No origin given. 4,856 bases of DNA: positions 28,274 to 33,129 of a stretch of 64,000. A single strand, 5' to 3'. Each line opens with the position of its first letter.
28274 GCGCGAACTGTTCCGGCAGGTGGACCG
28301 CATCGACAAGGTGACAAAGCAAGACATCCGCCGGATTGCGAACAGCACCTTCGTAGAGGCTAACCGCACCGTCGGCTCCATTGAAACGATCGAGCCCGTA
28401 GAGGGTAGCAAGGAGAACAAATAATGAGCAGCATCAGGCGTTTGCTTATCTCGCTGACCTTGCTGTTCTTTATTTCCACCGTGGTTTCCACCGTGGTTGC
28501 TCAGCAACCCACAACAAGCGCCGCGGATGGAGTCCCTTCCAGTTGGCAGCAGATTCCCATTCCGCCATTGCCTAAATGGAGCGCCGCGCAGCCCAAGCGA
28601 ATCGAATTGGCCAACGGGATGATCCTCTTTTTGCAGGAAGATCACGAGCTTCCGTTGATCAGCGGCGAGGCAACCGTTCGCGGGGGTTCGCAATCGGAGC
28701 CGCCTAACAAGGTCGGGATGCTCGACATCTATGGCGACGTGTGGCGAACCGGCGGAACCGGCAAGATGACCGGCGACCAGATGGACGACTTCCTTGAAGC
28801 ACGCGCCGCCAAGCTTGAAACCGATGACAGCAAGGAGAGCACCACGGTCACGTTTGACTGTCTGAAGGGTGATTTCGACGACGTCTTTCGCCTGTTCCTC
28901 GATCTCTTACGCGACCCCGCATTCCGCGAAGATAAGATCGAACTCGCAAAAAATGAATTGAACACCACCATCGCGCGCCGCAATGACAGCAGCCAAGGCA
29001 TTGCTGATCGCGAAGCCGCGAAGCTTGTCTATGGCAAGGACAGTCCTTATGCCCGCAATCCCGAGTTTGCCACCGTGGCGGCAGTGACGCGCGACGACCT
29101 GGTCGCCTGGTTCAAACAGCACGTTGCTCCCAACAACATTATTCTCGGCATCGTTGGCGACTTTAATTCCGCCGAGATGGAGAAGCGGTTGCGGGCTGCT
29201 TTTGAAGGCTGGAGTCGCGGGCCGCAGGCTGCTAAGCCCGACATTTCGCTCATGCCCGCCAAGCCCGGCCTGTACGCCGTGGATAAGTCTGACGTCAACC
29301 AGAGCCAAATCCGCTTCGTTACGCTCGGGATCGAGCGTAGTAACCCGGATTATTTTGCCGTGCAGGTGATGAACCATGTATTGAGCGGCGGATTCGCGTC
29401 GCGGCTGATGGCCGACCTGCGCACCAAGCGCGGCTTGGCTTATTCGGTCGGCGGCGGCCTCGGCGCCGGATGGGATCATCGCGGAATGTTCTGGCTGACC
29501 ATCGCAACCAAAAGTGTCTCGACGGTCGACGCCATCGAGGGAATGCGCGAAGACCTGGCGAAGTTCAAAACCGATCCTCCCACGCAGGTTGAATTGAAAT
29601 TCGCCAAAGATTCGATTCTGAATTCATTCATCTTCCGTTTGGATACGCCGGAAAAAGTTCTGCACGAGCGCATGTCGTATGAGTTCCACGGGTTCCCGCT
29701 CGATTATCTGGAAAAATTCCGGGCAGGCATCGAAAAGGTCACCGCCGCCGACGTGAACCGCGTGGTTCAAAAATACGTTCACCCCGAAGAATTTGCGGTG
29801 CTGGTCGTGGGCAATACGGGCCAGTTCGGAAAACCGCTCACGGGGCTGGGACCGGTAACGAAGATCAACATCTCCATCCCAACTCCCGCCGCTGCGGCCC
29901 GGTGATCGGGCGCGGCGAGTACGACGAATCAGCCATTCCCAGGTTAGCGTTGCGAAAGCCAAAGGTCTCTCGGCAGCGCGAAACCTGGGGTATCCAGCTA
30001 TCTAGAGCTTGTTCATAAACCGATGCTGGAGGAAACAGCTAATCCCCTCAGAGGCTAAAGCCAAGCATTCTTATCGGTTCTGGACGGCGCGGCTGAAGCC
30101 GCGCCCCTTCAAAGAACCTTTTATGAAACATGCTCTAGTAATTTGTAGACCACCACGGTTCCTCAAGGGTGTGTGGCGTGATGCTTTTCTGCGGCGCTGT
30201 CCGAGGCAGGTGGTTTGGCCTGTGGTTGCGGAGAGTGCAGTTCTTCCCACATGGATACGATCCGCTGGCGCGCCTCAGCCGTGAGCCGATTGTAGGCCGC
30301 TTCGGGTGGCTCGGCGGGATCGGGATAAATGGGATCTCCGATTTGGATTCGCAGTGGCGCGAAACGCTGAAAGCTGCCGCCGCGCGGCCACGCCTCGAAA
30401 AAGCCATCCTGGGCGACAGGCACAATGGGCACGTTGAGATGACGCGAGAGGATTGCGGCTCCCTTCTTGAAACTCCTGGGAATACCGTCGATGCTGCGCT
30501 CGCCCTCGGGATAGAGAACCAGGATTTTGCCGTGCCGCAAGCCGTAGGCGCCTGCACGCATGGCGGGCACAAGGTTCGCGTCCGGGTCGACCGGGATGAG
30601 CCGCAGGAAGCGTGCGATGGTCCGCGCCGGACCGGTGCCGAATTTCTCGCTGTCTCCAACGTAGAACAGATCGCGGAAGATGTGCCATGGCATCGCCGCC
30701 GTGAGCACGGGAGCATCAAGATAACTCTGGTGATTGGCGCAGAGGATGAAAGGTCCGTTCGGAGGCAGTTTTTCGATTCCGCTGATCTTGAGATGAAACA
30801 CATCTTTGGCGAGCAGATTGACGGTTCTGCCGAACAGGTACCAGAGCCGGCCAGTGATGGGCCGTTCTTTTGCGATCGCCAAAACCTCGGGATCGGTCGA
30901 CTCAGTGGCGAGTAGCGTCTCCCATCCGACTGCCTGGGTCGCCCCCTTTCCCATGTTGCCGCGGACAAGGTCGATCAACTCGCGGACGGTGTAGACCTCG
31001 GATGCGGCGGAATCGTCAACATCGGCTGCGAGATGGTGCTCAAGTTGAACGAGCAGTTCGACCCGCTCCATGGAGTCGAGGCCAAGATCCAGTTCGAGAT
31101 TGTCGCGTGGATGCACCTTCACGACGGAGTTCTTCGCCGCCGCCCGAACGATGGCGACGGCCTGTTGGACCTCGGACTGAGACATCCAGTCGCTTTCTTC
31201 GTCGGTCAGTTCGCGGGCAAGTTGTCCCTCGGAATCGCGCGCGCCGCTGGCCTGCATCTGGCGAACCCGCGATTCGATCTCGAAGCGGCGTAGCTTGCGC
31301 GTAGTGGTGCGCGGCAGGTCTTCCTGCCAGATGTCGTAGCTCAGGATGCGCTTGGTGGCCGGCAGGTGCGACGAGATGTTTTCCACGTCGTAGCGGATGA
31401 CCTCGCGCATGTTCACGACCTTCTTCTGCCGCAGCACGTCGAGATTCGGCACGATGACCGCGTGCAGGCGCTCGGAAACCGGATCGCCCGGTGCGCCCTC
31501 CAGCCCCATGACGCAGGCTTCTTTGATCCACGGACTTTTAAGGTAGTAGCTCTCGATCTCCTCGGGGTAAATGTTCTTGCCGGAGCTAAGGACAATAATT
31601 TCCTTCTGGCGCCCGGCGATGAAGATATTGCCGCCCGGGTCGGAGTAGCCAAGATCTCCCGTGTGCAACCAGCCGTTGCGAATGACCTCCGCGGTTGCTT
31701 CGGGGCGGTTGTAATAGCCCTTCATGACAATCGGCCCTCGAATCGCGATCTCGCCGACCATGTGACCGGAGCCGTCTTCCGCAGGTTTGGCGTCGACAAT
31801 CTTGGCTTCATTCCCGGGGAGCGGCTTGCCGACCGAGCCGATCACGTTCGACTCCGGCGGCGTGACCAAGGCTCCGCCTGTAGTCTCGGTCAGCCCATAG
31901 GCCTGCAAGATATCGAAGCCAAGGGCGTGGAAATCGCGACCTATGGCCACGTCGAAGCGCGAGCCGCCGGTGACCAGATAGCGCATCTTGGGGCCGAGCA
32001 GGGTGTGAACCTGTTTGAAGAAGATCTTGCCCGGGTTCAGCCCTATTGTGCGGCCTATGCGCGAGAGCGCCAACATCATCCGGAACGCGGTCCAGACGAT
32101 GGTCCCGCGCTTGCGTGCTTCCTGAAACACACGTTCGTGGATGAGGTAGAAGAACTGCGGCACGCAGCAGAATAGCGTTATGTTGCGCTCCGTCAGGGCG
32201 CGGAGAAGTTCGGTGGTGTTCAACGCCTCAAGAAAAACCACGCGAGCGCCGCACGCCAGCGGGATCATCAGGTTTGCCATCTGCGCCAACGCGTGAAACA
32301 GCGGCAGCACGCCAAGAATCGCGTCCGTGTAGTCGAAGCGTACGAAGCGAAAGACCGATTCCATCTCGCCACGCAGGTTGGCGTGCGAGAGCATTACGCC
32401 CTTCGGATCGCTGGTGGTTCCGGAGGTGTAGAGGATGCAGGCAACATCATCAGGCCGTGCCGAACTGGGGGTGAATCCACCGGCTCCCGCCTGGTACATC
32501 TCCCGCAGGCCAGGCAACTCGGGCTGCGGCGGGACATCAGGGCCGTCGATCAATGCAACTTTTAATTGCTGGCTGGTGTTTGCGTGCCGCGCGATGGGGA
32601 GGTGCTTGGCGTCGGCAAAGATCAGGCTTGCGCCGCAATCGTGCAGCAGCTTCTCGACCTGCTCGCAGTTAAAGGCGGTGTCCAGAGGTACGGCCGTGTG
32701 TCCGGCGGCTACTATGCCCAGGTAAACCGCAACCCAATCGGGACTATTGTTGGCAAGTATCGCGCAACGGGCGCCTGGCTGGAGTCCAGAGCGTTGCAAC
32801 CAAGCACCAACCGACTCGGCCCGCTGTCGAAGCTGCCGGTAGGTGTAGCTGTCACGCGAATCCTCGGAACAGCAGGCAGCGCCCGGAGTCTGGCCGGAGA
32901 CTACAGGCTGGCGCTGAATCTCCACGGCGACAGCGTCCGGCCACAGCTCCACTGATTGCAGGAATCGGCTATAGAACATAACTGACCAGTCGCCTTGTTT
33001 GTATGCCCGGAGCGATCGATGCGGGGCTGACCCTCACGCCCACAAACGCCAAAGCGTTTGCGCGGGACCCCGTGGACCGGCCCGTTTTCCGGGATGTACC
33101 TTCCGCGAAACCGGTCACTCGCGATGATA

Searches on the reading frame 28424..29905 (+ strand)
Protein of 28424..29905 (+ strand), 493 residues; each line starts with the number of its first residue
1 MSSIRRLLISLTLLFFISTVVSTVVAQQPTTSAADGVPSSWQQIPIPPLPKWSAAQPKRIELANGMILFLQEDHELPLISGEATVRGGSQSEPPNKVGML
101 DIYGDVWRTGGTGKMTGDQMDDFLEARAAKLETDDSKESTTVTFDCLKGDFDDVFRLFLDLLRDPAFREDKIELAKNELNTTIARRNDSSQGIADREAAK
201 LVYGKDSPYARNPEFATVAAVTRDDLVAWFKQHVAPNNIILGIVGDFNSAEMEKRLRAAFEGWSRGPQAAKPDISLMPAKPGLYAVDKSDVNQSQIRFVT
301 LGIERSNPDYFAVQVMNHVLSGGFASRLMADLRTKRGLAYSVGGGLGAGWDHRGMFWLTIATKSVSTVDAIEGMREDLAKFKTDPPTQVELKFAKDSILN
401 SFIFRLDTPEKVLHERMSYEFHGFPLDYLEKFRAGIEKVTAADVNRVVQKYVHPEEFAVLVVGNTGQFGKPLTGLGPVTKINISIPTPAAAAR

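Call 76: search_protein_families(library=pfam, proteins=[window:28424-29905:+], max_evalue=0.00001)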
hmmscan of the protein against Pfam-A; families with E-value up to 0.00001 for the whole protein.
window:28424-29905:+ (493 aa): 2 families
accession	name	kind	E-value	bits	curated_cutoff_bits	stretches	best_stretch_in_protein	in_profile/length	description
PF05193.26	Peptidase_M16_C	-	7.2e-33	114.4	23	1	221-396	2-179/181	Peptidase M16 inactive domain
PF00675.25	Peptidase_M16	-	5.2e-08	33.3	22.3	1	85-189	19-122/149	Insulinase (Peptidase family M16)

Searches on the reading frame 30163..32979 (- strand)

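Call 76: search_protein_families(library=pfam, proteins=[window:30163-32979:-], max_evalue=0.00001)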
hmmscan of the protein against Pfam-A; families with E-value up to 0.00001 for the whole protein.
window:30163-32979:- (938 aa): 3 families
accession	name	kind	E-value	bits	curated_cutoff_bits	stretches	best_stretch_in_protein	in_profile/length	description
PF00501.34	AMP-binding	-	8.8e-85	285.2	29.9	1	30-423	7-384/384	AMP-binding enzyme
PF01553.26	Acyltransferase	-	5.8e-21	75.1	23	1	730-856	2-130/132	Acyltransferase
PF00550.31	PP-binding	-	1.4e-07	32.1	20.8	1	609-672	5-67/67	Phosphopantetheine attachment site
